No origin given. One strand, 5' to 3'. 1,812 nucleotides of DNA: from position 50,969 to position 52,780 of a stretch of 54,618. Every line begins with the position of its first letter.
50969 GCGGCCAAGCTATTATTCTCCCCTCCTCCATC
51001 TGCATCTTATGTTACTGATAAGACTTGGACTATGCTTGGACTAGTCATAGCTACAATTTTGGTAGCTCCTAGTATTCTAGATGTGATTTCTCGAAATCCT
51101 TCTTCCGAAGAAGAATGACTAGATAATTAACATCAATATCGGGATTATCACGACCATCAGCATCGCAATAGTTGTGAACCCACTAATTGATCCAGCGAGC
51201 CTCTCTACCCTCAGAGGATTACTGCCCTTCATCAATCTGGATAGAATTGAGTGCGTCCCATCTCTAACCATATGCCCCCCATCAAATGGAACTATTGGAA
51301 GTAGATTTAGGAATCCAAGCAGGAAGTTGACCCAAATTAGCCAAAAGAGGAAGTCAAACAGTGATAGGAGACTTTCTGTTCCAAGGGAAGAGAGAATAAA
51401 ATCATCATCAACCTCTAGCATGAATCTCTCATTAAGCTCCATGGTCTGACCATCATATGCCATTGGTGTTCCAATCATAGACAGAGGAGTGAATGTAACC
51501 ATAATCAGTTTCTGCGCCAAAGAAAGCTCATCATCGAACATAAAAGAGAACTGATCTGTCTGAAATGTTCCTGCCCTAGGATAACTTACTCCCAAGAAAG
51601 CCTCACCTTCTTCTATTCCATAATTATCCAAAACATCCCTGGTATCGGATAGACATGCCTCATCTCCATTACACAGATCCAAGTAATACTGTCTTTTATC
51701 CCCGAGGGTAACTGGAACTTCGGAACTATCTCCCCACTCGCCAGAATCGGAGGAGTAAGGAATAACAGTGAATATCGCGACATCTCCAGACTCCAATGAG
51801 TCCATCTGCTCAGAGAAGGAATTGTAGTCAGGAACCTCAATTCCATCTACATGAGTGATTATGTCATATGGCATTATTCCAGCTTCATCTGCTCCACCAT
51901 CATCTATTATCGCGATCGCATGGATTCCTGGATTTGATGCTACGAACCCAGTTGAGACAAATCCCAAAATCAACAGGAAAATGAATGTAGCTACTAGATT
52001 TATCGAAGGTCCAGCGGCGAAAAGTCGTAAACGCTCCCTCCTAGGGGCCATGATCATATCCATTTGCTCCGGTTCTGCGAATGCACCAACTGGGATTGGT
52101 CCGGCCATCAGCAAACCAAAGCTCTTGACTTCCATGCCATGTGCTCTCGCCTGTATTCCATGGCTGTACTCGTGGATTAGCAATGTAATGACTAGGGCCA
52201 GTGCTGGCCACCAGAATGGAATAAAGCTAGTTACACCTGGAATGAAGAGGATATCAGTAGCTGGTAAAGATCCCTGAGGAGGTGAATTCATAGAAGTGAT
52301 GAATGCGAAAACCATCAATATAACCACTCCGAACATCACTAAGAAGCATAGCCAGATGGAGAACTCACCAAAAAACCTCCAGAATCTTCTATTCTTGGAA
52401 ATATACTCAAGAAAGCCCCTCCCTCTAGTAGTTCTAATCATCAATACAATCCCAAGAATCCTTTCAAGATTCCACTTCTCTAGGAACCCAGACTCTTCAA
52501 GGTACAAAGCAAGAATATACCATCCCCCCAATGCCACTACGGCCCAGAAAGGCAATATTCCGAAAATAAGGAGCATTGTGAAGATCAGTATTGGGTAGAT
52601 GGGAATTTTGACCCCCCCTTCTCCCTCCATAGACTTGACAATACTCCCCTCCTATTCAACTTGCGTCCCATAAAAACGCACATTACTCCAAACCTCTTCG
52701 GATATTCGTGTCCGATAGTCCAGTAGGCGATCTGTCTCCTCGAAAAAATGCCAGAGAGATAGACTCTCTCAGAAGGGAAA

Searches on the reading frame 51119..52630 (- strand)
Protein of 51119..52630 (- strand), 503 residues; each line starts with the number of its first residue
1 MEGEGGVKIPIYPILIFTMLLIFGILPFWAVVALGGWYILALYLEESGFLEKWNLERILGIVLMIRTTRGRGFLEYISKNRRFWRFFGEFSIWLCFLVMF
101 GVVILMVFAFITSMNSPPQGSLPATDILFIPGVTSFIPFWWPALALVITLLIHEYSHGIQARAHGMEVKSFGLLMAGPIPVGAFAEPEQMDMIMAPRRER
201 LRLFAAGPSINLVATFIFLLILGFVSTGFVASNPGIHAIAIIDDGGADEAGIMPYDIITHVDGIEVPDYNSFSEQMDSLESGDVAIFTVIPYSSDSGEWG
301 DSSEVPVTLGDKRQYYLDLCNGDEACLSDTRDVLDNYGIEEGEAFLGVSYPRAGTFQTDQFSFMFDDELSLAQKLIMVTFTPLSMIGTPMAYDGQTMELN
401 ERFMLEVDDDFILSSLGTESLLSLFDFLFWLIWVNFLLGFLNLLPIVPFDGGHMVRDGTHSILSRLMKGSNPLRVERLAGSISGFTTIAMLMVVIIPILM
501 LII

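Call 56: search_protein_families(library=pfam, proteins=[window:51119-52630:-], max_evalue=0.00001)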
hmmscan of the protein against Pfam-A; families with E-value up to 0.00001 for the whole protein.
window:51119-52630:- (503 aa): 1 family
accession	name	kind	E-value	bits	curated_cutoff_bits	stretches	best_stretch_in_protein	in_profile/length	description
PF02163.28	Peptidase_M50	-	9.9e-31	107.2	27.2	1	143-467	3-202/221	Peptidase family M50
